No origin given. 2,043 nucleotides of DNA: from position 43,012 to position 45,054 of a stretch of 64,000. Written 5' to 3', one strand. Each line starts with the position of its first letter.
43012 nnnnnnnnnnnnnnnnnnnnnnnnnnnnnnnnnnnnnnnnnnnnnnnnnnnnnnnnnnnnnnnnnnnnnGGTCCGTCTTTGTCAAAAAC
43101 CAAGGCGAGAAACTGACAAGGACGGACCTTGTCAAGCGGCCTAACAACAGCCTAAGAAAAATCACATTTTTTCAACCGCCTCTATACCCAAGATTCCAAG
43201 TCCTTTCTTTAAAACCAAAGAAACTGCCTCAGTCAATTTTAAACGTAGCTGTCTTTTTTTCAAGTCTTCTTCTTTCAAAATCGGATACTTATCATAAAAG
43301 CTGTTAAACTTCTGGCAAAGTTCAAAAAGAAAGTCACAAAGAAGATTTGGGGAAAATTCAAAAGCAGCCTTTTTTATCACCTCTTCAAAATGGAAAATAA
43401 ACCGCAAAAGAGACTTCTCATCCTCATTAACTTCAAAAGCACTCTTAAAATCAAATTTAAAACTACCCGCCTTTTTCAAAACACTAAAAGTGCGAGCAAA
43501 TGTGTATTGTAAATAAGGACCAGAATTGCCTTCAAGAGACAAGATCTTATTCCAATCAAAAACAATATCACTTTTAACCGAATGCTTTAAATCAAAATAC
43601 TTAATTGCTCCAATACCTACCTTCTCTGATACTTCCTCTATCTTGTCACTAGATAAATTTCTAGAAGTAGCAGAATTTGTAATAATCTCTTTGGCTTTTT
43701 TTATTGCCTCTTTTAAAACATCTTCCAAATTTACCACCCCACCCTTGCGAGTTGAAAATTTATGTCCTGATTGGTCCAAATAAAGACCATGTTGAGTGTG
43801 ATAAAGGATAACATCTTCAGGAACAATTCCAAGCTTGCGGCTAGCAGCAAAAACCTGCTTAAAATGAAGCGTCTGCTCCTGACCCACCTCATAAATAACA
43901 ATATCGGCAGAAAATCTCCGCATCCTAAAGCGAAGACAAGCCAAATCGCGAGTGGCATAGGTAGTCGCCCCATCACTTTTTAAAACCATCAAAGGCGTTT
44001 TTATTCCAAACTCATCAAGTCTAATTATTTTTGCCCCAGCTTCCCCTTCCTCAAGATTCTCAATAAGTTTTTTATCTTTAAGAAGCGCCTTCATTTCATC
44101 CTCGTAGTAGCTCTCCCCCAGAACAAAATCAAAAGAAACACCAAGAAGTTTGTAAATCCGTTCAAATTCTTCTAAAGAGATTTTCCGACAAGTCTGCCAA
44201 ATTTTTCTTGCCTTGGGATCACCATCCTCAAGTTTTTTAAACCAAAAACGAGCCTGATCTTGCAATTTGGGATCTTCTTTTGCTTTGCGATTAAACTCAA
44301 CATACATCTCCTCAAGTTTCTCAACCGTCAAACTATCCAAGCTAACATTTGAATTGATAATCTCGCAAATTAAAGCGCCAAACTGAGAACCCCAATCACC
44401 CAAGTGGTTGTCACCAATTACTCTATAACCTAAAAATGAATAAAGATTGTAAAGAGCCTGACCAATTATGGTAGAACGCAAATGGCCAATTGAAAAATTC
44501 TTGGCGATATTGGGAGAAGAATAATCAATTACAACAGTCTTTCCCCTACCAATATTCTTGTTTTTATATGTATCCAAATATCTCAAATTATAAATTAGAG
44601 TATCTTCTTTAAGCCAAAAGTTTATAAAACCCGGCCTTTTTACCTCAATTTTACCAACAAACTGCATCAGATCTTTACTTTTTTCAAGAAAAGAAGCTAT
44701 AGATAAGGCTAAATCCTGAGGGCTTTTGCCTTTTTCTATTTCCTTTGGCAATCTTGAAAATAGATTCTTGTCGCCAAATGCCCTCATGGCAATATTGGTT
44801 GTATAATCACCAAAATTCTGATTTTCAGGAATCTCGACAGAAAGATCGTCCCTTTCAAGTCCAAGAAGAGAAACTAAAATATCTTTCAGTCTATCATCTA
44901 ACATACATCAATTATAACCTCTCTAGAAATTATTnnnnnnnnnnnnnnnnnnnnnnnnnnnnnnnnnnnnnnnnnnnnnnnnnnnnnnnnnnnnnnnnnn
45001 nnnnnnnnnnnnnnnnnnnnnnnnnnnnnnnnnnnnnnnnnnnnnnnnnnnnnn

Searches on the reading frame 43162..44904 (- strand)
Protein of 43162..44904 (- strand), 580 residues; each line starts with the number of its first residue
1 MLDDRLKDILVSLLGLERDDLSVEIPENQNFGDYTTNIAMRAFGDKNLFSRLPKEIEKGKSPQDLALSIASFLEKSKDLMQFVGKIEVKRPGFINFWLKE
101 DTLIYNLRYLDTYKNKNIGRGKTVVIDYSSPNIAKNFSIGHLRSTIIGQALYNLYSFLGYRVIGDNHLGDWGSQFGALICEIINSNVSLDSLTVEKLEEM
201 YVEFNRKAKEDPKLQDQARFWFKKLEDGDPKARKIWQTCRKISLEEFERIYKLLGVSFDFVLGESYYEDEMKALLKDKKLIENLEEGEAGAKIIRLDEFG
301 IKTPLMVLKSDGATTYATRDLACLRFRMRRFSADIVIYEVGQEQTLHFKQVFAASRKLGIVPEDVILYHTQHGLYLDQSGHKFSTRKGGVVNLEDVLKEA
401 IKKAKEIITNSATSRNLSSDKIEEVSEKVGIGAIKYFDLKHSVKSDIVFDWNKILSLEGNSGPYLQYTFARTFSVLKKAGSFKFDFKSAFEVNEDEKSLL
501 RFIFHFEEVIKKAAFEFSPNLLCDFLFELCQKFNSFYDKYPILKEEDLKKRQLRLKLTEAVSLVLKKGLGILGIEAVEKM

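Call 69: search_protein_families(library=pfam, proteins=[window:43162-44904:-], max_evalue=0.001)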
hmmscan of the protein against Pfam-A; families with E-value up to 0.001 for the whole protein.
window:43162-44904:- (580 aa): 3 families
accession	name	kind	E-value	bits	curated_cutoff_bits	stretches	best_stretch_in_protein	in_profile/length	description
PF00750.26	tRNA-synt_1d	-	3.3e-95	319.4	23.3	1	115-451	13-349/349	tRNA synthetases class I (R), catalytic domain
PF05746.21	DALR_1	-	8e-31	107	22.3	1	465-580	1-117/117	DALR anticodon binding domain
PF03485.21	Arg_tRNA_synt_N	-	1.1e-12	48.8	21.5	1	4-97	5-84/85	Arginyl tRNA synthetase N terminal domain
